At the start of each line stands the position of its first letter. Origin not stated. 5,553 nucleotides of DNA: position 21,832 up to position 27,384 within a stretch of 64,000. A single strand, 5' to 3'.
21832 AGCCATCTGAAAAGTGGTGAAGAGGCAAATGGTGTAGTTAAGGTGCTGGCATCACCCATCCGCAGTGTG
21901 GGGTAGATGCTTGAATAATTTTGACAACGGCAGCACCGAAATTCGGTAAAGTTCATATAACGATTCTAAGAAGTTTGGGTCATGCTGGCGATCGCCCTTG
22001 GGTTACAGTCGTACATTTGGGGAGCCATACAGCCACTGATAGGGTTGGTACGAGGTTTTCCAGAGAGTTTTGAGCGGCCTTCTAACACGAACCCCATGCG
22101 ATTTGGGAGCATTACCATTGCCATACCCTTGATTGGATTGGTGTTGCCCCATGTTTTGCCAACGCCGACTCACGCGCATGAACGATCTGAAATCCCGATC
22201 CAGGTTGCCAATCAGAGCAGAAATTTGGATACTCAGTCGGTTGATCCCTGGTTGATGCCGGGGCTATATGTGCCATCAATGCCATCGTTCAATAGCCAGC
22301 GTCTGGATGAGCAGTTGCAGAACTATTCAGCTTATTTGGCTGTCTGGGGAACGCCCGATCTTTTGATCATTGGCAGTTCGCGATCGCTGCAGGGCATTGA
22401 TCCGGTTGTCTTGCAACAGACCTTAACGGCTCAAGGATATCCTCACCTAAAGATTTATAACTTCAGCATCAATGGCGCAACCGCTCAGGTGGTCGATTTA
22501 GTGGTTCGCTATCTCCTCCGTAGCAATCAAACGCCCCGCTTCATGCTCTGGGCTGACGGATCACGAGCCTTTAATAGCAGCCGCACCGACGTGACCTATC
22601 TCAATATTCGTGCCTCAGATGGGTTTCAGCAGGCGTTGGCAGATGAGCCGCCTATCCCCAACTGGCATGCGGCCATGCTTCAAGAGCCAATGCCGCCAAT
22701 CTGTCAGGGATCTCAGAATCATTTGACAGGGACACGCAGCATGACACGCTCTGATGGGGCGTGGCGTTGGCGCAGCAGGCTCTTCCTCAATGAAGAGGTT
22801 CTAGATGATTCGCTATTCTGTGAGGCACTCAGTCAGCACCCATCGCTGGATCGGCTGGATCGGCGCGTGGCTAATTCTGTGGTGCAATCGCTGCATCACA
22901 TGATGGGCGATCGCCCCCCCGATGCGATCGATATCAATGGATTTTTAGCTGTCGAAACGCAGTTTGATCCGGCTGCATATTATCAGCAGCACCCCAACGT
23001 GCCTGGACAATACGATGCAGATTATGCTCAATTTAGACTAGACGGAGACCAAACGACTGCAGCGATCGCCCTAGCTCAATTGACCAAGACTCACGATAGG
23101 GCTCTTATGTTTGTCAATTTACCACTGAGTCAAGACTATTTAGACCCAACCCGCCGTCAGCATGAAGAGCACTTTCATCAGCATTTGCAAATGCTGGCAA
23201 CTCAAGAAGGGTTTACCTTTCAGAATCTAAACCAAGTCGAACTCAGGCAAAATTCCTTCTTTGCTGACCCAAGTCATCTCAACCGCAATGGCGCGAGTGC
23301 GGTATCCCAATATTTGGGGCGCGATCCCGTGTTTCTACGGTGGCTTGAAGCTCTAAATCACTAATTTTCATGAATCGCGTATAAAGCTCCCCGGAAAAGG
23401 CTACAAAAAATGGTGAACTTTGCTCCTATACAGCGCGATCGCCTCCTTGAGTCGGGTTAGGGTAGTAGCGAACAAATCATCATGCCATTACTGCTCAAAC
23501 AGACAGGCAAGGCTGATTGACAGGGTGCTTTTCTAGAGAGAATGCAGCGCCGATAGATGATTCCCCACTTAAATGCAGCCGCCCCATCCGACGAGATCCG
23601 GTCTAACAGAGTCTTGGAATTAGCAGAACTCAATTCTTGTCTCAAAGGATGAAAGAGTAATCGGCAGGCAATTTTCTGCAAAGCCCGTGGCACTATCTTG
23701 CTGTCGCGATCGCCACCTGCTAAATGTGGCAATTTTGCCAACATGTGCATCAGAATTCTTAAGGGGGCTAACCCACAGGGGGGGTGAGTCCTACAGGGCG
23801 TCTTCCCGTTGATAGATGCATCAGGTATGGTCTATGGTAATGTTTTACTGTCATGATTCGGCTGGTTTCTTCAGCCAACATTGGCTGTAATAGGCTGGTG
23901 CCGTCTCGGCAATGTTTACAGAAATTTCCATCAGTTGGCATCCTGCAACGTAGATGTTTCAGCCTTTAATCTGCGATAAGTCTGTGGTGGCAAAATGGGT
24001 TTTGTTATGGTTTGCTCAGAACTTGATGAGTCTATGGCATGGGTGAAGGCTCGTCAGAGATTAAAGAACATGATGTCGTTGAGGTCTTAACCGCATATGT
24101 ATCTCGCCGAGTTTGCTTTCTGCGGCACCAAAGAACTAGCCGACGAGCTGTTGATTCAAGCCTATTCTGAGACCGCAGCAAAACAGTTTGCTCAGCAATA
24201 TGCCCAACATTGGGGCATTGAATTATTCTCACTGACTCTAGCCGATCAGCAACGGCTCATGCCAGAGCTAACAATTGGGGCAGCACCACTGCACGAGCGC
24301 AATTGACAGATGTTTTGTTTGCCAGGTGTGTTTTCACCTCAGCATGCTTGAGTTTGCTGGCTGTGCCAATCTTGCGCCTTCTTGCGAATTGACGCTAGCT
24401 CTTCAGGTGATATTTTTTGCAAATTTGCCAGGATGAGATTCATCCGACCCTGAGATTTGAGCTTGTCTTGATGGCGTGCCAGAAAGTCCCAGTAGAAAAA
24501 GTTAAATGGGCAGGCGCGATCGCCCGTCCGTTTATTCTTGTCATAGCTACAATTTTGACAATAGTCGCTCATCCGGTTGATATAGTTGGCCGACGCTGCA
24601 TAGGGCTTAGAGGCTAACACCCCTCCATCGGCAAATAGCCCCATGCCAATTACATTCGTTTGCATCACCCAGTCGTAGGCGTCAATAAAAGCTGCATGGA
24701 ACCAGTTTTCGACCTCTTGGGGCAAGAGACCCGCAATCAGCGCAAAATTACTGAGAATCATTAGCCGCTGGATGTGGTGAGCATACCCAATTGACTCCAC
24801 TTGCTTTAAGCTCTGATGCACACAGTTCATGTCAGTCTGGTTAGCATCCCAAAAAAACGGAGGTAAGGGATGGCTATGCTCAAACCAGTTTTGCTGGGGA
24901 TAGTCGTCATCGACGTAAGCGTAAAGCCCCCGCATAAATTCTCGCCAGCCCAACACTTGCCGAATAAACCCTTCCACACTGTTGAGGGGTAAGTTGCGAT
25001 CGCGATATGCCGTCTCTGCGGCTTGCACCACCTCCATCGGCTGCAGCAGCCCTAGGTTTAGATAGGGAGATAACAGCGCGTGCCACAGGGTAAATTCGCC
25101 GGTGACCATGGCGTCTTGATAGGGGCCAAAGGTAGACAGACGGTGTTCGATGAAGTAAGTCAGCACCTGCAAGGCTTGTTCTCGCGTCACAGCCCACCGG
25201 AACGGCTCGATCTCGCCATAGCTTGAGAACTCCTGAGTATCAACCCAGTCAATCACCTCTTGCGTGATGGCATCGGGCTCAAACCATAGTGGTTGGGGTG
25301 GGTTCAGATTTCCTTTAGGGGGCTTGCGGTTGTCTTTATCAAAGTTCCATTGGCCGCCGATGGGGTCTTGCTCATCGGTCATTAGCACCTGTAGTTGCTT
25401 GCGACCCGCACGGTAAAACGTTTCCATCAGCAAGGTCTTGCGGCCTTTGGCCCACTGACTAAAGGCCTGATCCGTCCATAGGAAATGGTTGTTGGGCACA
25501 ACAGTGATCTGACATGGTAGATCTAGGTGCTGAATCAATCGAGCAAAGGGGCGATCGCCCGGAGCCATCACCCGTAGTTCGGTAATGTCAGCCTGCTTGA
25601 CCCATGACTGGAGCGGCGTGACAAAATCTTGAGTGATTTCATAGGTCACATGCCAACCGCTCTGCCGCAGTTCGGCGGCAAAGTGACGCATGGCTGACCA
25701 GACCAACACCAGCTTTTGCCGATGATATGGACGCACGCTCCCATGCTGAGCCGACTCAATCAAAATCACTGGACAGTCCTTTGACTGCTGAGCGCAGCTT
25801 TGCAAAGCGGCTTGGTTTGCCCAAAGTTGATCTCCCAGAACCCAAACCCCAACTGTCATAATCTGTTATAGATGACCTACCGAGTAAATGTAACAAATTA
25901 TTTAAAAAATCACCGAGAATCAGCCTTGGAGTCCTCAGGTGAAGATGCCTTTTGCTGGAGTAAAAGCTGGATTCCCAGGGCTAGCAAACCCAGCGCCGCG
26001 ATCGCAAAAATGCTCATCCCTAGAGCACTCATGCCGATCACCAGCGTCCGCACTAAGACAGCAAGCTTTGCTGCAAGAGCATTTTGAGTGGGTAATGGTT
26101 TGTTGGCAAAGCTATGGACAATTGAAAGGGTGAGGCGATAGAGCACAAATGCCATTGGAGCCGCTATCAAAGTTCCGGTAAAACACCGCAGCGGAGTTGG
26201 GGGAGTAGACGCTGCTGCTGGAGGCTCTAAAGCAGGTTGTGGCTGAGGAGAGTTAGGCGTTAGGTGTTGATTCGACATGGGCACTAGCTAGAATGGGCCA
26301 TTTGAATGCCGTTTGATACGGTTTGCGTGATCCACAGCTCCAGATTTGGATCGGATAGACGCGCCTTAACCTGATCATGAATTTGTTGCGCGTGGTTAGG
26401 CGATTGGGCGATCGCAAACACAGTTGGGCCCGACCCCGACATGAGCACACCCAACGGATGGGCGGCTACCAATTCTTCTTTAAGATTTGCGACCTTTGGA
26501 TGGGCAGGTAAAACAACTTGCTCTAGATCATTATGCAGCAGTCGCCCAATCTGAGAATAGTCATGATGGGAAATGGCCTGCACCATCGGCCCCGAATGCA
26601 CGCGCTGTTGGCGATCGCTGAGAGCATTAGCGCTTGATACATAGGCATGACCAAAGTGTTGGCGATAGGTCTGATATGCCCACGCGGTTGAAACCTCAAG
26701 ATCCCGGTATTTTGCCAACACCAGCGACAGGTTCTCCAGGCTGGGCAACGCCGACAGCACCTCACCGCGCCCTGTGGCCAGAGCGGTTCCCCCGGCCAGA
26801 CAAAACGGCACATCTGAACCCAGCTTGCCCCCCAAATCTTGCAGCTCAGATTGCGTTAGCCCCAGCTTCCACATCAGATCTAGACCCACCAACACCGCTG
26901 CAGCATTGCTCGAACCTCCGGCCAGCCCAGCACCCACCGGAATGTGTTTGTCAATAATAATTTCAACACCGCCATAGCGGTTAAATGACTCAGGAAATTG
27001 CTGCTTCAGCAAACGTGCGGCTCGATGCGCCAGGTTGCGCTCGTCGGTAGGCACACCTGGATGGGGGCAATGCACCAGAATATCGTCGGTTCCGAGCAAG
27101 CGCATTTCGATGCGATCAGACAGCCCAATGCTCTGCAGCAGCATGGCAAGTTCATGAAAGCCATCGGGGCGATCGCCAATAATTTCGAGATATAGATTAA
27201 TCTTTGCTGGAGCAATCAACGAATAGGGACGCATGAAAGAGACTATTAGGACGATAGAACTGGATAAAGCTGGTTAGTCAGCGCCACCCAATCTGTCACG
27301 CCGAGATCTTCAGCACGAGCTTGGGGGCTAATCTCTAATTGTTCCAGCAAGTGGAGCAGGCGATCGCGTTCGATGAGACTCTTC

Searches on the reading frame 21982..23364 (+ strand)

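Call 52: search_protein_families(library=pfam, proteins=[window:21982-23364:+], max_evalue=0.00001)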
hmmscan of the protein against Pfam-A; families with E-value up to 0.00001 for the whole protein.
window:21982-23364:+ (460 aa): 1 family
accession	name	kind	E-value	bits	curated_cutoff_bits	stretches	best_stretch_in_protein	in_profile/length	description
PF07611.17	DUF1574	-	4.9e-08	33.1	29.1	0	127-212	65-146/342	Protein of unknown function (DUF1574)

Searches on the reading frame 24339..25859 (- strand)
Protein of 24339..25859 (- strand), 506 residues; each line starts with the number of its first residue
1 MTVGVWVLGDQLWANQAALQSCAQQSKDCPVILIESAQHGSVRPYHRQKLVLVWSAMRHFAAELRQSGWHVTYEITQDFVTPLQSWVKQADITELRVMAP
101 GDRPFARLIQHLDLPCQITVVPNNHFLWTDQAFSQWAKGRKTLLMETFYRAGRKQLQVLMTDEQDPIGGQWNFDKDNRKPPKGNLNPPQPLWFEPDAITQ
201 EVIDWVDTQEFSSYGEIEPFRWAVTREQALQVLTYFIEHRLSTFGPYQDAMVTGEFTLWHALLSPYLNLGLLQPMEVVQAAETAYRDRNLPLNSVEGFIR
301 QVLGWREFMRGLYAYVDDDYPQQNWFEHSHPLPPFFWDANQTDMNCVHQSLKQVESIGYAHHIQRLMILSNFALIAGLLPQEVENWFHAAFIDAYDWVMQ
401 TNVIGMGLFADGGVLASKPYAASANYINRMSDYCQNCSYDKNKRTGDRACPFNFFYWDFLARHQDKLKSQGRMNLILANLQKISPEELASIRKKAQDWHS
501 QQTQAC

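Call 52: search_protein_families(library=pfam, proteins=[window:24339-25859:-], max_evalue=0.00001)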
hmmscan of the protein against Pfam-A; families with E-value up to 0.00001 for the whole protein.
window:24339-25859:- (506 aa): 1 family
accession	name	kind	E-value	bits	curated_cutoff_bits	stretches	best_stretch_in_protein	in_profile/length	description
PF04244.19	DPRP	-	1.6e-76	257.5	22.1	1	5-222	1-224/224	Deoxyribodipyrimidine photo-lyase-related protein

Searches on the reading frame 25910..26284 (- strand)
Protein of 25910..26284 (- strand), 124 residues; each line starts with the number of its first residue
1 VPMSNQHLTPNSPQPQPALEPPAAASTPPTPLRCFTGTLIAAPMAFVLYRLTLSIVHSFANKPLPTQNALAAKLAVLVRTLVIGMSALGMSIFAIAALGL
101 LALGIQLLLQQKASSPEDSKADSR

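Call 52: search_protein_families(library=pfam, proteins=[window:25910-26284:-], max_evalue=0.00001)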
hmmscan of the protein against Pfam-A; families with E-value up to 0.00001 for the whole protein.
window:25910-26284:- (124 aa): 1 family
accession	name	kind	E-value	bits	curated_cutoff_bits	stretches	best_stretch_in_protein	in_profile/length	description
PF11282.13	DUF3082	-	8.5e-29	100.1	25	1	29-108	1-80/80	Protein of unknown function (DUF3082)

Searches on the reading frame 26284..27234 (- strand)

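Call 52: search_protein_families(library=pfam, proteins=[window:26284-27234:-], max_evalue=0.00001)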
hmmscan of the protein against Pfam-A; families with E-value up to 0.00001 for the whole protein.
window:26284-27234:- (316 aa): 2 families
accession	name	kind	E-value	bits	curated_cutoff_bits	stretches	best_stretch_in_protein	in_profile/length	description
PF00288.32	GHMP_kinases_N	-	1.3e-16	61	22.3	1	67-149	1-87/87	GHMP kinases N terminal domain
PF08544.19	GHMP_kinases_C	-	7.1e-15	55.6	21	1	217-293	1-83/85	GHMP kinases C terminal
